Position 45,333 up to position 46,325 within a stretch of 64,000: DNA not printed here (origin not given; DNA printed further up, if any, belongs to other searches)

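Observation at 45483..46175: Fur-FeoA fusion next to an SH3-less DtxR: apparent domain swap between the two iron-regulator families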

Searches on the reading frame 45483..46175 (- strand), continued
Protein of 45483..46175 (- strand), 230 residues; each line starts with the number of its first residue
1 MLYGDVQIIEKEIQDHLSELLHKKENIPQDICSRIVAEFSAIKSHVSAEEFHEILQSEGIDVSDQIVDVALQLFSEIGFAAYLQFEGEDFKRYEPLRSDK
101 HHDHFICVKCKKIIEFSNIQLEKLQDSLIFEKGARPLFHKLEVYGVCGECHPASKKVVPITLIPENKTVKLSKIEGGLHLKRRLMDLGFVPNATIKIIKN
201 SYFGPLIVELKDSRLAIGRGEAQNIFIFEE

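Call 34: search_protein_families(library=pfam, proteins=[P0098, P0102, P0105, P0106, P0096, P0132, P0134, P0147, P0040, P0086], max_evalue=0.01)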
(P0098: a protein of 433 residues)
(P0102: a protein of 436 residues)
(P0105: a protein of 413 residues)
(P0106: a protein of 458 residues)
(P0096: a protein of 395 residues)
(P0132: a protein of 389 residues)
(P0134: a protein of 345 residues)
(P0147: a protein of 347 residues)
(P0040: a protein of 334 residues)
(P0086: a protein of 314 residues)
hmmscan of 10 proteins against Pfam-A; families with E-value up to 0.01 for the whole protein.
P0098 (433 aa): 6 families
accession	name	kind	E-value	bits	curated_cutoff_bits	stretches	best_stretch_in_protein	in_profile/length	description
PF01475.25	FUR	-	7.6e-23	81.4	23.1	1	195-313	2-121/121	Ferric uptake regulator family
PF02742.21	Fe_dep_repr_C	-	2.5e-18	66.3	27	1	67-132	1-66/70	Iron dependent repressor, metal binding and dimerisation domain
PF01325.25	Fe_dep_repress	-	8.8e-14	51.9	26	1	5-62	1-58/60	Iron dependent repressor, N-terminal DNA binding domain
PF04023.20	FeoA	-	1.9e-11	44.3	23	1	328-400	2-74/74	FeoA domain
PF13545.12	HTH_Crp_2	-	0.0027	18.1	27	1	31-68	27-63/70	Crp-like helix-turn-helix domain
PF00392.27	GntR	-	0.0039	17.2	27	0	30-58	28-56/64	Bacterial regulatory proteins, gntR family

P0102 (436 aa): 15 families
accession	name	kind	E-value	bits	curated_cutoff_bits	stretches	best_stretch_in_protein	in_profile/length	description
PF01475.25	FUR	-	1.4e-18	67.7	23.1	1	203-320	3-121/121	Ferric uptake regulator family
PF02742.21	Fe_dep_repr_C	-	2.7e-17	63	27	1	67-135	1-69/70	Iron dependent repressor, metal binding and dimerisation domain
PF01325.25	Fe_dep_repress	-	9.9e-16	58.1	26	1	5-63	1-59/60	Iron dependent repressor, N-terminal DNA binding domain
PF04023.20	FeoA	-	7.5e-13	48.8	23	1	335-405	2-73/74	FeoA domain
PF14338.12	Mrr_N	-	0.00058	20.4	29.5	1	8-73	21-84/87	Mrr N-terminal domain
PF12802.13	MarR_2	-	0.0012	19.4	27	1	28-56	22-50/61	MarR family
PF13545.12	HTH_Crp_2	-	0.0019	18.5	27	1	30-69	26-64/70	Crp-like helix-turn-helix domain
PF04458.17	DUF505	-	0.0027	16.6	28.7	0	27-86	486-546/622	Protein of unknown function (DUF505)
PF01022.26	HTH_5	-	0.0039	17.5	22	0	30-58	19-47/47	Bacterial regulatory protein, arsR family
PF01978.25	TrmB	-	0.004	17.4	25.6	1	27-58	23-54/68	Sugar-specific transcriptional regulator TrmB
PF13412.12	HTH_24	-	0.0045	17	21.9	0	30-56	21-47/48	Winged helix-turn-helix DNA-binding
PF01047.28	MarR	-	0.0066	16.8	24.6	0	30-57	21-48/59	MarR family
PF25213.1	HVO_A0261_N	-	0.0071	16.7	35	0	29-82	27-79/86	HVO_A0261 N-terminal domain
PF13463.12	HTH_27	-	0.0081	16.9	22.2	0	29-70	21-68/68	Winged helix DNA-binding domain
PF12840.13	HTH_20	-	0.0085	16.5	27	0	29-57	21-49/51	Helix-turn-helix domain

P0105 (413 aa): 11 families
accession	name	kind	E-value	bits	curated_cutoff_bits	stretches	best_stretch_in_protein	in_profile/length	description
PF02742.21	Fe_dep_repr_C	-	6e-17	61.9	27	1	70-137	2-69/70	Iron dependent repressor, metal binding and dimerisation domain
PF01475.25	FUR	-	1e-15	58.4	23.1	1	199-301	17-120/121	Ferric uptake regulator family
PF01325.25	Fe_dep_repress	-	8.5e-14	51.9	26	1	5-63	1-57/60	Iron dependent repressor, N-terminal DNA binding domain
PF04023.20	FeoA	-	1.4e-09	38.3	23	1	317-387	2-73/74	FeoA domain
PF01022.26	HTH_5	-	0.0011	19.3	22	1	15-60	6-47/47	Bacterial regulatory protein, arsR family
PF13412.12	HTH_24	-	0.0024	17.9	21.9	1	30-58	19-47/48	Winged helix-turn-helix DNA-binding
PF13545.12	HTH_Crp_2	-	0.0036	17.7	27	0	32-68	26-61/70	Crp-like helix-turn-helix domain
PF01978.25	TrmB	-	0.0054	17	25.6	0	29-63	23-57/68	Sugar-specific transcriptional regulator TrmB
PF02082.26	Rrf2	-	0.0055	17.3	30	0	7-59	2-54/132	Iron-dependent Transcriptional regulator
PF08279.18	HTH_11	-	0.0068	16.7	25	0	29-71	16-51/55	HTH domain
PF09339.16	HTH_IclR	-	0.0082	16.3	22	0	32-61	22-51/52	IclR helix-turn-helix domain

P0106 (458 aa): 12 families
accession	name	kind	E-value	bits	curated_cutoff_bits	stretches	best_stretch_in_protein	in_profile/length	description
PF01475.25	FUR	-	4.9e-20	72.3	23.1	1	230-344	6-121/121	Ferric uptake regulator family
PF02742.21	Fe_dep_repr_C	-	3.3e-19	69.1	27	1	90-157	1-68/70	Iron dependent repressor, metal binding and dimerisation domain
PF01325.25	Fe_dep_repress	-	1.7e-16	60.6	26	1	28-87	1-60/60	Iron dependent repressor, N-terminal DNA binding domain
PF04023.20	FeoA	-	2.3e-08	34.4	23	1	359-426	2-70/74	FeoA domain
PF01978.25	TrmB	-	7.2e-05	23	25.6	1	50-80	23-53/68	Sugar-specific transcriptional regulator TrmB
PF12802.13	MarR_2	-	0.00054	20.5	27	0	51-79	22-50/61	MarR family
PF09339.16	HTH_IclR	-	0.00055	20.1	22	0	54-81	23-50/52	IclR helix-turn-helix domain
PF00392.27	GntR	-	0.00079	19.5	27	1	53-81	28-56/64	Bacterial regulatory proteins, gntR family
PF01022.26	HTH_5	-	0.00093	19.5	22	0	53-81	19-47/47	Bacterial regulatory protein, arsR family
PF08279.18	HTH_11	-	0.0019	18.4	25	0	38-77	3-43/55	HTH domain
PF04458.17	DUF505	-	0.0024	16.8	28.7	1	52-108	488-545/622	Protein of unknown function (DUF505)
PF13730.12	HTH_36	-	0.0089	16.3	25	0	48-79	24-55/55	Helix-turn-helix domain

P0096 (395 aa): 8 families
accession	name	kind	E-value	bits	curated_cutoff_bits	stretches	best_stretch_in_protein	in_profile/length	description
PF01475.25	FUR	-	3.6e-20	72.7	23.1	1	155-268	8-121/121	Ferric uptake regulator family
PF02742.21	Fe_dep_repr_C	-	7.5e-14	51.9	27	1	67-123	1-57/70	Iron dependent repressor, metal binding and dimerisation domain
PF01325.25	Fe_dep_repress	-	3.7e-13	49.9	26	1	6-63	2-59/60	Iron dependent repressor, N-terminal DNA binding domain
PF04023.20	FeoA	-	7.1e-12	45.7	23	1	283-353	2-73/74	FeoA domain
PF01978.25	TrmB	-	0.0019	18.5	25.6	1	17-57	13-53/68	Sugar-specific transcriptional regulator TrmB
PF13545.12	HTH_Crp_2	-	0.0026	18.1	27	1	31-66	27-61/70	Crp-like helix-turn-helix domain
PF00392.27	GntR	-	0.0026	17.8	27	0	30-57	28-55/64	Bacterial regulatory proteins, gntR family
PF13412.12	HTH_24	-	0.0047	16.9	21.9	0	30-56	21-47/48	Winged helix-turn-helix DNA-binding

P0132 (389 aa): 8 families
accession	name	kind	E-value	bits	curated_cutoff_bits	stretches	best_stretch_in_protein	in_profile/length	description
PF01475.25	FUR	-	8.2e-18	65.1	23.1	1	155-272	2-120/121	Ferric uptake regulator family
PF02742.21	Fe_dep_repr_C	-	9.7e-16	58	27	1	66-122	1-57/70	Iron dependent repressor, metal binding and dimerisation domain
PF01325.25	Fe_dep_repress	-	2e-13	50.7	26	1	4-60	1-57/60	Iron dependent repressor, N-terminal DNA binding domain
PF04023.20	FeoA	-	1.3e-10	41.6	23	1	288-356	2-73/74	FeoA domain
PF01978.25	TrmB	-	0.00028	21.1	25.6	1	15-57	12-54/68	Sugar-specific transcriptional regulator TrmB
PF13545.12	HTH_Crp_2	-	0.004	17.5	27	0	30-70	27-66/70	Crp-like helix-turn-helix domain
PF14338.12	Mrr_N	-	0.0042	17.6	29.5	0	36-70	48-82/87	Mrr N-terminal domain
PF01047.28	MarR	-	0.0091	16.3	24.6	0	23-56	15-48/59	MarR family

P0134 (345 aa): 3 families
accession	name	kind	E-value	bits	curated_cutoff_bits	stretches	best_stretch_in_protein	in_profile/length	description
PF01475.25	FUR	-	4.3e-14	53.1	23.1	1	145-251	13-119/121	Ferric uptake regulator family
PF04023.20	FeoA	-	1.2e-11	45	23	1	268-336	2-73/74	FeoA domain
PF12669.12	FeoB_associated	-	4.5e-05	24.1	27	1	4-43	1-43/44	FeoB-associated Cys-rich membrane protein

P0147 (347 aa): 3 families
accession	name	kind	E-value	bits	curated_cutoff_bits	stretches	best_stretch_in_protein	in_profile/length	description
PF01475.25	FUR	-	1.8e-18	67.3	23.1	1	100-214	6-121/121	Ferric uptake regulator family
PF04023.20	FeoA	-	8e-13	48.7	23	1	229-299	2-73/74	FeoA domain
PF02742.21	Fe_dep_repr_C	-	0.002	18.5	27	1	1-30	40-69/70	Iron dependent repressor, metal binding and dimerisation domain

P0040 (334 aa): 2 families
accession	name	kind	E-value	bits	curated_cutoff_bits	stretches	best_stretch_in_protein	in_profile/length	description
PF04023.20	FeoA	-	2.9e-40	136.6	23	2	261-331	2-73/74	FeoA domain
PF01475.25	FUR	-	7.1e-23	81.5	23.1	1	22-140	3-121/121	Ferric uptake regulator family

P0086 (314 aa): 2 families
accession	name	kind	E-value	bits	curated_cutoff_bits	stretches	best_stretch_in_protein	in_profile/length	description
PF01475.25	FUR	-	2.5e-21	76.5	23.1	1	43-161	2-121/121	Ferric uptake regulator family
PF04023.20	FeoA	-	5.1e-12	46.1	23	1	176-245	2-72/74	FeoA domain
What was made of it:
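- Six clusters at 50% identity fuse DtxR-HTH, DtxR-dimerisation, Fur and FeoA in the same order as the window genes (call 34).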

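Call 41: predict_structure(alignment_id=A3)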
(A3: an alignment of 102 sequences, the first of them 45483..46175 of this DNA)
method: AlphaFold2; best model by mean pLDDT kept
length: 230 residues; sequences in the alignment: 102
mean_pLDDT: 89.9   pTM: 0.59
mean pLDDT of the five models: 89.9, 89.1, 88.8, 88.3, 88.2
residues with pLDDT >= 90: 156; 70-90: 58; 50-70: 11; < 50: 5
segments of 3 or more residues with pLDDT < 50: 1-5
pLDDT, mean of each block of 10 residues (from residue 1): 52 92 96 97 94 98 97 94 90 83 83 88 90 85 85 79 97 95 95 96 94 96 93
secondary structure, 60 per line:
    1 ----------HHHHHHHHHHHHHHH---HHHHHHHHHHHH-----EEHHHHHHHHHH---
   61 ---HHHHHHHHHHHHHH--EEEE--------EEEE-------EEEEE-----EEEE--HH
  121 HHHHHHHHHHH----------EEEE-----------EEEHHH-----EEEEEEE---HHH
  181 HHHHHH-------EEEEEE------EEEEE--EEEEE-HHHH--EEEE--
elements in order: H11-25 H29-40 H48-57 H64-77 E80-83 E92-95 E103-107 E113-116 H119-131 E142-145 E157-159 E168-174 H178-186 E194-199 E206-210 E213-217 H219-222 E225-228
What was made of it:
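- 45912..46175 (-): Fur-like N-terminal winged-helix domain (residues 1-88). The fold is kept but the DNA-contact residues are lost. The AF2 model has pLDDT above 90 here, with helices at 11-25, 29-40, 48-57 and 64-77 and a beta-wing at 80-95 (call 41).
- On FeoA (PF04023): The model has five strands and a helix at pLDDT above 93 (call 41).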

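Call 44: find_encoding_contigs(protein=P0098, flank=6000, max_places=3)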
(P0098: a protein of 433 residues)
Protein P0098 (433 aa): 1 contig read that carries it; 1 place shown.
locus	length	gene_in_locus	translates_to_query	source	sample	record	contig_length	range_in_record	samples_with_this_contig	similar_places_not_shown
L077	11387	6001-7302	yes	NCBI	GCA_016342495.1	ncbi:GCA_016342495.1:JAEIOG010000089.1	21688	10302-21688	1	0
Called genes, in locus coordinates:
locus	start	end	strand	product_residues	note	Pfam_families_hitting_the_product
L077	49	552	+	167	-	-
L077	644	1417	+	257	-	PF06439:3keto-disac_hyd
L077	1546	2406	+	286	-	PF16881:LIAS_N, PF04055:Radical_SAM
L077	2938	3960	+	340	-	PF17792:ThiD2, PF02581:TMP-TENI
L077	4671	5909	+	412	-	PF07690:MFS_1 (weak)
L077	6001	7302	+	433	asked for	PF01325:Fe_dep_repress, PF02742:Fe_dep_repr_C, PF01475:FUR, PF04023:FeoA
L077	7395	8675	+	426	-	PF04966:OprB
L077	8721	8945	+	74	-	PF04023:FeoA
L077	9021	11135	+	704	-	PF00009:GTP_EFTU (weak), PF01926:MMR_HSR1, PF02421:FeoB_N, PF09439:SRPRB (weak), PF17910:FeoB_Cyto, PF07670:Gate, PF07664:FeoB_C, PF07670:Gate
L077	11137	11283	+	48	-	-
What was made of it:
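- In L077 the triple fusion lies upstream of a separate feoA-feoB pair (call 44).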

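Call 45: find_encoding_contigs(protein=P0134, flank=6000, max_places=3)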
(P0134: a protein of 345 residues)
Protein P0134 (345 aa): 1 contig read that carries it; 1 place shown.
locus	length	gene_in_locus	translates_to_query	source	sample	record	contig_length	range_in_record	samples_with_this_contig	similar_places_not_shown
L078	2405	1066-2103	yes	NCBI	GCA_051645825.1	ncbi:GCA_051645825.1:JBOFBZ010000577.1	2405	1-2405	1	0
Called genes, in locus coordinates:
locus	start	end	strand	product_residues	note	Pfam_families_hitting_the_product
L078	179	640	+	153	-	PF05198:IF3_N, PF00707:IF3_C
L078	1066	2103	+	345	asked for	PF01475:FUR, PF04023:FeoA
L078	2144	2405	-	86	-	PF13744:HTH_37 (weak), PF13560:HTH_31 (weak), PF01381:HTH_3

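Call 46: fold_search(model_id=the predicted structure, library=pdb)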
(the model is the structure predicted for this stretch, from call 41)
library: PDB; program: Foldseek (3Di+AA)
matches with E <= 10: 1451; with E <= 0.001: 91
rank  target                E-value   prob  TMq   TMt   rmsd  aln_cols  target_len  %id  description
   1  6d57_A                3.3e-10  1.00  0.33  0.49  16.5       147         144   27  Campylobacter jejuni ferric uptake regulator S1 metalated (released 2018-05-23)
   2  2xig_A                7.1e-10  1.00  0.47  0.70   4.5       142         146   25  The structure of the Helicobacter pylori ferric uptake regulator Fur reveals three functional metal binding sites (released 2011-01-19)
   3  4rb2_D                8.4e-10  1.00  0.42  0.65   5.0       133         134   28  Crystal structure of Magnetospirillum gryphiswaldense MSR-1 SeMet-Fur-Mn2+-feoAB1 operator (released 2015-07-15)
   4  4rb3_D                1.1e-09  1.00  0.42  0.66   5.0       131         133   28  Crystal structure of Magnetospirillum gryphiswaldense MSR-1 Fur-Mn2+-feoAB1 operator (released 2015-07-15)
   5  2w57_A                1.1e-09  1.00  0.43  0.68   4.6       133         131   26  Crystal structure of the Vibrio cholerae ferric uptake regulator (Fur) reveals structural rearrangement of the DNA-bin (released 2009-01-20)
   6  2xig_C                1.1e-09  1.00  0.48  0.70   4.2       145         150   27  The structure of the Helicobacter pylori ferric uptake regulator Fur reveals three functional metal binding sites (released 2011-01-19)
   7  2xig_B                1.2e-09  1.00  0.51  0.75   3.2       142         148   25  The structure of the Helicobacter pylori ferric uptake regulator Fur reveals three functional metal binding sites (released 2011-01-19)
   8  1mzb                  1.3e-09  1.00  0.44  0.71   4.8       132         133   25  Ferric uptake regulator (released 2003-10-07)
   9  4ets_B                1.3e-09  1.00  0.30  0.44  17.1       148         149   28  Crystal structure of Campylobacter jejuni ferric uptake regulator (released 2012-06-20)
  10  5fd5_B                1.4e-09  1.00  0.35  0.52   5.8       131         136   28  manganese uptake regulator (released 2016-12-28)
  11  5nhk_B                1.6e-09  1.00  0.41  0.66   6.2       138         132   25  Structure of Ferric uptake regulator from francisella tularensis with Iron (released 2018-05-16)
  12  6h1c_B                1.7e-09  1.00  0.44  0.70   4.5       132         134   26  Structure of Ferric uptake regulator from Pseudomonas aeruginosa with manganese. (released 2019-07-31)
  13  4rb3_C                1.9e-09  1.00  0.43  0.66   4.9       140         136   28  Crystal structure of Magnetospirillum gryphiswaldense MSR-1 Fur-Mn2+-feoAB1 operator (released 2015-07-15)
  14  6h1c_A                2.2e-09  1.00  0.44  0.71   4.5       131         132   27  Structure of Ferric uptake regulator from Pseudomonas aeruginosa with manganese. (released 2019-07-31)
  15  9ire_B                2.6e-09  1.00  0.45  0.67   7.0       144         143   22  CRYSTAL STRUCTURE OF Bacillus cereus FERRIC UPTAKE REGULATOR (released 2025-07-23)
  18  5nbc_B                3.1e-09  1.00  0.41  0.68   5.7       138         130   25  Structure of Prokaryotic Transcription Factors (released 2018-05-16)
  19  5nbc_D                3.9e-09  1.00  0.45  0.78   2.8       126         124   27  Structure of Prokaryotic Transcription Factors (released 2018-05-16)
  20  5nbc_C                4.1e-09  1.00  0.45  0.77   2.9       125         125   28  Structure of Prokaryotic Transcription Factors (released 2018-05-16)
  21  5fd6_D                4.1e-09  1.00  0.46  0.75   4.0       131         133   28  zinc-bound manganese uptake regulator (released 2016-12-28)
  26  5nbc_A                5.5e-09  1.00  0.41  0.67   5.6       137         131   25  Structure of Prokaryotic Transcription Factors (released 2018-05-16)
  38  5fd6_B                1.3e-08  1.00  0.48  0.79   3.4       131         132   29  zinc-bound manganese uptake regulator (released 2016-12-28)
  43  5fd6_A                3.2e-08  1.00  0.46  0.74   3.7       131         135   29  zinc-bound manganese uptake regulator (released 2016-12-28)
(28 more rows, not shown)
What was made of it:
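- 45720..45911 (-): Fur dimerisation and metal-binding domain (residues 89-152). It carries intact S1 (Cys4 zinc), S2 and S3 metal sites. Foldseek gives a target-normalised TM-score of 0.70-0.79 against holo-Fur structures 2xig, 5nbc and 5fd6 (call 46).
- On Fur family (PF01475): Foldseek E 3e-10 and target-normalised TM-score 0.70-0.79 against holo-Fur structures (call 46).
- (5) The fold is retained: mean pLDDT 89.9, target-normalised TM-score up to 0.79 against holo-Fur (calls 41, 46). The Fur fold, including the winged helix, is predicted with high confidence (calls 41, 46).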

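Call 49: find_encoding_contigs(protein=P0028, flank=8000, max_places=1)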
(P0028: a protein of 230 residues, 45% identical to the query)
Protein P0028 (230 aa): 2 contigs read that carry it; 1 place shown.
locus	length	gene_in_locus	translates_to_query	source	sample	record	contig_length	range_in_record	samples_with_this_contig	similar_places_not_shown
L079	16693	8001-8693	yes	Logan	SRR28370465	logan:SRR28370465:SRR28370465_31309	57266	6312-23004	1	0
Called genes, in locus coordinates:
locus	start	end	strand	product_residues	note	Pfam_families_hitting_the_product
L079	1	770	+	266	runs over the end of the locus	-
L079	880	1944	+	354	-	PF00155:Aminotran_1_2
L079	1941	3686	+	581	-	PF00795:CN_hydrolase, PF02540:NAD_synthase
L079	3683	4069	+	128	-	PF01219:DAGK_prokar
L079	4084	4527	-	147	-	-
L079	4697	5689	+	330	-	PF01595:CNNM, PF00571:CBS (weak)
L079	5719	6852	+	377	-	PF01266:DAO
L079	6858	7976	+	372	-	PF01988:VIT1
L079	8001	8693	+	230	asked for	PF01475:FUR, PF04023:FeoA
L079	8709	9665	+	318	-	PF01699:Na_Ca_ex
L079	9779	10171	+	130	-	-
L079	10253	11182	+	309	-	PF04015:DUF362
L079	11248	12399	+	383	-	PF12801:Fer4_5 (weak), PF12837:Fer4_6 (faint), PF14697:Fer4_21 (faint), PF12838:Fer4_7 (faint), PF13187:Fer4_9 (faint), PF13484:Fer4_16 (faint), PF12801:Fer4_5 (weak), PF00037:Fer4 (weak), +1 more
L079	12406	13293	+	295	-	PF02541:Ppx-GppA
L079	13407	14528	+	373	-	PF02690:Na_Pi_cotrans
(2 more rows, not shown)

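Call 50: find_encoding_contigs(protein=P0027, flank=8000, max_places=1)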
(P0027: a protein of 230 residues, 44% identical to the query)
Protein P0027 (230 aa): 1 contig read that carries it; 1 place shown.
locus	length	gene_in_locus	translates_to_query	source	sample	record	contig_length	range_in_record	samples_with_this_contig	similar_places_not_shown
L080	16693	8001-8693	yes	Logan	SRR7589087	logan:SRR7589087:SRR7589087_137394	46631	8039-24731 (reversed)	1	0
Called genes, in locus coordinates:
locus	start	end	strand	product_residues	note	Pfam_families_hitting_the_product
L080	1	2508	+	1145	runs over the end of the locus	PF00989:PAS, PF08448:PAS_4, PF13426:PAS_9, PF01590:GAF (weak), PF00512:HisKA, PF02518:HATPase_c, PF00072:Response_reg, PF01627:Hpt, +1 more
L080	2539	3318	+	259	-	PF13531:SBP_bac_11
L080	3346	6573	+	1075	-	PF00672:HAMP, PF00989:PAS, PF08448:PAS_4, PF13426:PAS_9, PF00989:PAS, PF08448:PAS_4, PF00512:HisKA, PF02518:HATPase_c, +4 more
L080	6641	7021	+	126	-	PF00072:Response_reg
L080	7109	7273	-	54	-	PF00037:Fer4 (weak), PF13237:Fer4_10, PF12838:Fer4_7, PF13187:Fer4_9, PF13484:Fer4_16 (weak), PF12797:Fer4_2, PF00037:Fer4, PF12837:Fer4_6, +5 more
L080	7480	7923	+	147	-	PF01325:Fe_dep_repress, PF12802:MarR_2 (weak), PF01047:MarR (weak), PF02742:Fe_dep_repr_C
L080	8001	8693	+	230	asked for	PF01475:FUR, PF04023:FeoA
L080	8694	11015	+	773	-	PF00009:GTP_EFTU (faint), PF01926:MMR_HSR1, PF02421:FeoB_N, PF09439:SRPRB (weak), PF17910:FeoB_Cyto, PF07670:Gate, PF07664:FeoB_C, PF07670:Gate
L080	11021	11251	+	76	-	PF09012:FeoC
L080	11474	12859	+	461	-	PF04966:OprB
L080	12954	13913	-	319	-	-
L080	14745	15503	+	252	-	-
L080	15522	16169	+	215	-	-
